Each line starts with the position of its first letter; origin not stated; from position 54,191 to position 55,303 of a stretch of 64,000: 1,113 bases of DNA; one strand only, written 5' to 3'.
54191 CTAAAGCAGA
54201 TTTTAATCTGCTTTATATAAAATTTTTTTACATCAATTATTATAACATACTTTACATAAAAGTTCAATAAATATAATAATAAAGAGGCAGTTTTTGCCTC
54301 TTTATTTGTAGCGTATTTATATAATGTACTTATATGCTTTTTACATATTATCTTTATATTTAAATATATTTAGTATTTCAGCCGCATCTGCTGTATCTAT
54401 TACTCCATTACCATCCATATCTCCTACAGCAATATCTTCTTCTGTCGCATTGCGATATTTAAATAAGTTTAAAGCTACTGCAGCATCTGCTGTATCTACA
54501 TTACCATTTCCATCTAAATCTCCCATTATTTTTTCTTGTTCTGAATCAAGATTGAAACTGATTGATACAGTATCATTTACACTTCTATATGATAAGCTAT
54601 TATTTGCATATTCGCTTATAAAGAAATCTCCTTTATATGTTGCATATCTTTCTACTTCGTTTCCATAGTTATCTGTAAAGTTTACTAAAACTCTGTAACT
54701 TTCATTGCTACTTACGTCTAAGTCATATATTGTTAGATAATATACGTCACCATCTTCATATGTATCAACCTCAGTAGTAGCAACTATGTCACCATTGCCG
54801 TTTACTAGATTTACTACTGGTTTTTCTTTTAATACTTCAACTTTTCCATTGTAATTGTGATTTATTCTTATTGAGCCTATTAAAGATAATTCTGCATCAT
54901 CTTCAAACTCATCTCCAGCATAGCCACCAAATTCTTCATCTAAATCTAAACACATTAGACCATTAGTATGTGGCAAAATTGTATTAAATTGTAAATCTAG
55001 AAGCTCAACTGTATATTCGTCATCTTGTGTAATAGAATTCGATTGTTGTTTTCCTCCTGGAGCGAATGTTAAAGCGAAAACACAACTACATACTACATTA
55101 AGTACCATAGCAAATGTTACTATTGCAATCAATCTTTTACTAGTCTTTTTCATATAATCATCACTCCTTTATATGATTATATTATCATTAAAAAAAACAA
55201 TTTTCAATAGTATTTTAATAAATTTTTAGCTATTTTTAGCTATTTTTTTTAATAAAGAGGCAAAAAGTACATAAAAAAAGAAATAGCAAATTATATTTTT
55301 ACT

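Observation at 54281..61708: Array of five monocistronic dockerin-tagged secreted proteins whose cargo is not carbohydrate-active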

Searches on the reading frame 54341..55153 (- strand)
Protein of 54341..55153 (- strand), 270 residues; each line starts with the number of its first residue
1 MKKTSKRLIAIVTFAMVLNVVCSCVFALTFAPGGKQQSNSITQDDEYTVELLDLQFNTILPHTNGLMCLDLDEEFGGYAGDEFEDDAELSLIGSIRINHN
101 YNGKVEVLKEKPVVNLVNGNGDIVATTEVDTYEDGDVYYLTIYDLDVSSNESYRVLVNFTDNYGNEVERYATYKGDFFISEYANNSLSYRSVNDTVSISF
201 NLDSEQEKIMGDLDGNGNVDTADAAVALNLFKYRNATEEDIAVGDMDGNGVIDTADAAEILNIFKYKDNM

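Call 3: search_protein_families(library=pfam, proteins=[window:54341-55153:-], max_evalue=0.1)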
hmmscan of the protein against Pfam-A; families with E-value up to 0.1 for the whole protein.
window:54341-55153:- (270 aa): 3 families
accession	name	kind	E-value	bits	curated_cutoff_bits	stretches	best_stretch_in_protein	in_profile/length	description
PF00404.24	Dockerin_1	-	6.3e-05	23.5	22.9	1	211-260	2-52/57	Dockerin type I domain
PF13517.12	FG-GAP_3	-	0.052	14.6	26.9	0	240-253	45-58/61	FG-GAP-like repeat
PF23456.1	CSDE1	-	0.088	13.4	27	0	99-150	1-54/84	Cold shock domain-containing protein E1 CSD domain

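Call 49: search_protein_families(library=ncbifam, proteins=[window:54341-55153:-], max_evalue=0.01)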
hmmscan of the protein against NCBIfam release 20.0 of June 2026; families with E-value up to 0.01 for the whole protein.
window:54341-55153:- (270 aa): 1 family
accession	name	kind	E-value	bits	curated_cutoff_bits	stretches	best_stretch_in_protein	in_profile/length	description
NF009361.0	PRK12717.1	equivalog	0.0062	15.1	407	1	130-267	221-335/524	flagellar hook-associated protein 3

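Call 50: search_protein_families(library=phrogs, proteins=[window:54341-55153:-], max_evalue=0.01)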
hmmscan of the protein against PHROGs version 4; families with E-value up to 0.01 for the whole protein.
window:54341-55153:- (270 aa): 1 family
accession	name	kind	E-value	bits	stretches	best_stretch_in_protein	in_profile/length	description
phrog_8653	-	unknown function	0.0024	19.1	0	238-267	49-78/94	-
